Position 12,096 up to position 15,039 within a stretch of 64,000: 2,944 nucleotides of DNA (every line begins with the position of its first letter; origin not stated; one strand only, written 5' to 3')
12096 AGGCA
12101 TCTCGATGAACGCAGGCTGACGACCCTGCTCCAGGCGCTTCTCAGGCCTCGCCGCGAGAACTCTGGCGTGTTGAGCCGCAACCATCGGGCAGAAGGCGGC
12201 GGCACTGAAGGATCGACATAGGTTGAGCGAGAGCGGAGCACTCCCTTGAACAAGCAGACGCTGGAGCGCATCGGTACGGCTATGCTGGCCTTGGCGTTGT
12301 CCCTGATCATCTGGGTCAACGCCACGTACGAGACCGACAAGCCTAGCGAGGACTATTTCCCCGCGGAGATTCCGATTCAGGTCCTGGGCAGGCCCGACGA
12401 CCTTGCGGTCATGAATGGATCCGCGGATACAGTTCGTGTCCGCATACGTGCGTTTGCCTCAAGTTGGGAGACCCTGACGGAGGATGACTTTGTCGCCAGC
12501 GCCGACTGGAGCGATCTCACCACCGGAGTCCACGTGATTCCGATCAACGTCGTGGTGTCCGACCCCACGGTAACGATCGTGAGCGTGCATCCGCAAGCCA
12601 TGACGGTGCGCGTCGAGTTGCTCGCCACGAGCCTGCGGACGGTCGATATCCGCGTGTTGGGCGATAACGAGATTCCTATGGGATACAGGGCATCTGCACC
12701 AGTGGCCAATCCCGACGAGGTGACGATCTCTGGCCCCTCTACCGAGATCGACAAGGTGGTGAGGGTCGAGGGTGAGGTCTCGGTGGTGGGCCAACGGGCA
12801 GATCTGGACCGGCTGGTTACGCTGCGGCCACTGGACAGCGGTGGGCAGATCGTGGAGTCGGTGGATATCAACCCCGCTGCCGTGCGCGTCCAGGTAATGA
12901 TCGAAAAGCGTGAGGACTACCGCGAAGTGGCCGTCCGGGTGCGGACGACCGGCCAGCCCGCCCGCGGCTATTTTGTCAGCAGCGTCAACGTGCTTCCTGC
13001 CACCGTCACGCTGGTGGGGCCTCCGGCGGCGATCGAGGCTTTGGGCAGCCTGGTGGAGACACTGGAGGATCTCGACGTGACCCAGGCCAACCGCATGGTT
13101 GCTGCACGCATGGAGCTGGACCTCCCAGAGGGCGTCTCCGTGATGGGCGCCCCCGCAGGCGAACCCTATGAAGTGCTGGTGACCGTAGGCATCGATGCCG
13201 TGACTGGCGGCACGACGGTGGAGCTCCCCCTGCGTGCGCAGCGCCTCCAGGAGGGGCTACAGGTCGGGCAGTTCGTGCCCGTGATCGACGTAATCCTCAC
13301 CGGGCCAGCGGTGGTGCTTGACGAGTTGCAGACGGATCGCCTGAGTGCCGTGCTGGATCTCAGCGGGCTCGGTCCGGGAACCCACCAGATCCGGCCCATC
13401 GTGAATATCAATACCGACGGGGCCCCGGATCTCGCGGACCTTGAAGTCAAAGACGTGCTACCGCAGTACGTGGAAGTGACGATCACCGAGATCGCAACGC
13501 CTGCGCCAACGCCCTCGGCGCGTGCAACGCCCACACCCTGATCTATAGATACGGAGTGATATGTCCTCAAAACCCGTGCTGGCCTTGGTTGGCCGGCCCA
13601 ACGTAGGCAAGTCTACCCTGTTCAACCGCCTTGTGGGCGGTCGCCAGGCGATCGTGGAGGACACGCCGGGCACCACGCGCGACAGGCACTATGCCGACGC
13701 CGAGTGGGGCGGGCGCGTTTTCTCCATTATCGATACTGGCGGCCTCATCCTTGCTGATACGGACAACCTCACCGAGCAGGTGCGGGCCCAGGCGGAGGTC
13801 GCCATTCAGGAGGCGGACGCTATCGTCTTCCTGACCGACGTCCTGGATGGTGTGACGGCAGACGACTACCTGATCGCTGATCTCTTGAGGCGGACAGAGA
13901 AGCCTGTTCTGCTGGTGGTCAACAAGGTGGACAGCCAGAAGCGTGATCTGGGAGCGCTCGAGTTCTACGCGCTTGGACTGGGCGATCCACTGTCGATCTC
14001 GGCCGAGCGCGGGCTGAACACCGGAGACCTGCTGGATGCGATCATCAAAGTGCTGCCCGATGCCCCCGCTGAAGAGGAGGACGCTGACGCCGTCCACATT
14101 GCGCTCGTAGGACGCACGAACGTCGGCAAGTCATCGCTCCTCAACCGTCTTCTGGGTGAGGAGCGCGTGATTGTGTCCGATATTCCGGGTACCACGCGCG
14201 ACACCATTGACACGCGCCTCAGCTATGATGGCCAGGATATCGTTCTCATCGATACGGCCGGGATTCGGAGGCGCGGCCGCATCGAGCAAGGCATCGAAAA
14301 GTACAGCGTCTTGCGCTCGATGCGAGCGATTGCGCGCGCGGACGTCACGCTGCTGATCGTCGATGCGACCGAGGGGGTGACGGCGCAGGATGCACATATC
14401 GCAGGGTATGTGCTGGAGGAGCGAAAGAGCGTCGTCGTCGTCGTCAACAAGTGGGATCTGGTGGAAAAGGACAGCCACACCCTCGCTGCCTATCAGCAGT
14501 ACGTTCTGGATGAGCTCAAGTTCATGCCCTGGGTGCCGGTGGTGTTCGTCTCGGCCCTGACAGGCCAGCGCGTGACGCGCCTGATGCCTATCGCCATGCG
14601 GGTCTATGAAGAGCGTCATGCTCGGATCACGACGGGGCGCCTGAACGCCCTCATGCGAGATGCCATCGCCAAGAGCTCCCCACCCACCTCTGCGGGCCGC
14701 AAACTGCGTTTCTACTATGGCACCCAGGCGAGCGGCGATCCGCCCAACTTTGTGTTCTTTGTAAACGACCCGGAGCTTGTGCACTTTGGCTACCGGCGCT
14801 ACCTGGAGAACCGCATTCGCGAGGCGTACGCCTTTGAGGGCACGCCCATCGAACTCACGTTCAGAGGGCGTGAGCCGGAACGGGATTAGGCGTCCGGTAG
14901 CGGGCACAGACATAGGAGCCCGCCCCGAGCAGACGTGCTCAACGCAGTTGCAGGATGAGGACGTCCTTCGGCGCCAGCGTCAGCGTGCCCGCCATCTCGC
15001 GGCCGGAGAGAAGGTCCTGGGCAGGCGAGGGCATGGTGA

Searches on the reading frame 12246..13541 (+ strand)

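Call 9: search_protein_families(library=pfam, proteins=[window:12246-13541:+], max_evalue=0.00001)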
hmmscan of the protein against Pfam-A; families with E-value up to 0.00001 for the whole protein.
window:12246-13541:+ (431 aa): 1 family
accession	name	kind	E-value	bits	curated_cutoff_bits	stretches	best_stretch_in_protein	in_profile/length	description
PF07949.17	YbbR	-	1.1e-24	86.9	22.3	2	133-217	1-81/81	YbbR-like protein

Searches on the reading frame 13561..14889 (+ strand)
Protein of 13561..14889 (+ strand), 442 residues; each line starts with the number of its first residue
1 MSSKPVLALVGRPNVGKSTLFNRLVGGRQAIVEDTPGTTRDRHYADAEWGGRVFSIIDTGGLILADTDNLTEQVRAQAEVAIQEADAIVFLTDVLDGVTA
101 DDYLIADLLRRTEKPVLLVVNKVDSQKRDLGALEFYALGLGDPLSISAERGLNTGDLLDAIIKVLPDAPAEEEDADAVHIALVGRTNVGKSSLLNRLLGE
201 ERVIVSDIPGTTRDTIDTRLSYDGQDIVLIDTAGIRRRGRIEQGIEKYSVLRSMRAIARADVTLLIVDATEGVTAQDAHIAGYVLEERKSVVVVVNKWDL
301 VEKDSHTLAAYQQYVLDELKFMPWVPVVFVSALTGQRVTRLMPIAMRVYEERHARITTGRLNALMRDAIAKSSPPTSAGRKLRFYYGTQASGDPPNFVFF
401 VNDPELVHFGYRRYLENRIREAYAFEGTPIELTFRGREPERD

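Call 9: search_protein_families(library=pfam, proteins=[window:13561-14889:+], max_evalue=0.00001)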
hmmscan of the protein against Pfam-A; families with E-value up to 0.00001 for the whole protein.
window:13561-14889:+ (442 aa): 10 families
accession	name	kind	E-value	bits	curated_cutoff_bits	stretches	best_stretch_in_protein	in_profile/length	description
PF01926.29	MMR_HSR1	-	1.9e-62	208.8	21.9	2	179-297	1-113/113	50S ribosome-binding GTPase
PF14714.11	KH_dom-like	-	2.3e-32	111.5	27.3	1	355-435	1-81/81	KH-domain-like of EngA bacterial GTPase enzymes, C-terminal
PF02421.24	FeoB_N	-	3.7e-30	104.9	27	2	179-342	2-153/156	Ferrous iron transport protein B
PF00009.33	GTP_EFTU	-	4.3e-22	79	26.5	1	212-347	56-184/188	Elongation factor Tu GTP binding domain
PF00350.29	Dynamin_N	-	3.1e-17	63.5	27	0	180-213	1-34/168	Dynamin family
PF04548.22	AIG1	-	2.1e-13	50.6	27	1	179-284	2-107/212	AIG1 family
PF03193.22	RsgA_GTPase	-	6.7e-13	49.3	30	0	179-237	108-170/174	RsgA GTPase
PF00071.28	Ras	-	3.1e-08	33.8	21.6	0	180-313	2-129/162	Ras family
PF08477.19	Roc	-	4.8e-08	33.7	27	0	8-124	3-119/119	Ras of Complex, Roc, domain of DAPkinase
PF00005.33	ABC_tran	-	8.7e-06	26.8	25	0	180-208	14-42/137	ABC transporter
